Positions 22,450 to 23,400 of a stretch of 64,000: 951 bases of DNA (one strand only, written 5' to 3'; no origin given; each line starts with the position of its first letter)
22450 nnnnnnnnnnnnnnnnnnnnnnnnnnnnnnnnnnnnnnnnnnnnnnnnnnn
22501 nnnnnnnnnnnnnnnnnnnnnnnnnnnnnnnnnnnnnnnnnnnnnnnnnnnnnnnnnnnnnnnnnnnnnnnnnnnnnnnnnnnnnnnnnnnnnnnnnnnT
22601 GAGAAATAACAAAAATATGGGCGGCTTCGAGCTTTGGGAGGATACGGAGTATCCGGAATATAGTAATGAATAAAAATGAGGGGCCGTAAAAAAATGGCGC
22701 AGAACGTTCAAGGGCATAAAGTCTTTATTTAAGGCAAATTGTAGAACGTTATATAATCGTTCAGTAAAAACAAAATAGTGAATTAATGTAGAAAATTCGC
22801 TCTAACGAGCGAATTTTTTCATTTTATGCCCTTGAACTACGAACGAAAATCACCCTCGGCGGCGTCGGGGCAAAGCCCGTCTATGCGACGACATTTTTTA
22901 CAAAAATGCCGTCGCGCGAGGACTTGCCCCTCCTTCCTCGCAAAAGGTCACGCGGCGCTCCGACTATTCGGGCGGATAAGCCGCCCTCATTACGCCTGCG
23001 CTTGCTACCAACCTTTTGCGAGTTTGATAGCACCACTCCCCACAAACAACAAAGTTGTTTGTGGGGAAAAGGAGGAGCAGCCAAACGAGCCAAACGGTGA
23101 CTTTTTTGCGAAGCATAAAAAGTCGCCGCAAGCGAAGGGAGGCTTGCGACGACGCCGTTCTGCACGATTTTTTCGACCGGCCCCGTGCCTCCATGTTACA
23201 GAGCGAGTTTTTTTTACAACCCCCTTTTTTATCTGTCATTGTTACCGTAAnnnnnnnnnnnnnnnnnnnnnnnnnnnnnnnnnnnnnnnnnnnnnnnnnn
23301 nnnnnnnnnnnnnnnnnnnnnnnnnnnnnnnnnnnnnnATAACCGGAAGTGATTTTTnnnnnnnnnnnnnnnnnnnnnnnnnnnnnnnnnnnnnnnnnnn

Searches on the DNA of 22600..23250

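Call 60: search_rna_families(source=window, start=22600, end=23250, threshold=evalue, max_evalue=1)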
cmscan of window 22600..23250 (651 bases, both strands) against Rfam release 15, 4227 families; matches with E-value up to 1: 4.
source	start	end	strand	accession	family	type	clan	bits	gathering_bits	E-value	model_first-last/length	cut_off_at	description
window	22862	22935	-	RF03594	mir-3817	Gene; miRNA;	-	24.6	90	0.023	1-89/89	no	mir-3817 microRNA precursor family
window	22856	22940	-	RF03518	mir-1893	Gene; miRNA;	-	20.6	94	0.47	1-83/83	no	mir-1893 microRNA precursor family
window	22785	22900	+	RF02100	tfoR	Gene; sRNA;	-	15.7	70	0.43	1-101/101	no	Translational regulator of tfoXVC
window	23037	23109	-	RF01670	P17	Gene; sRNA;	-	13.1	45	0.74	1-282/282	no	Pseudomonas sRNA P17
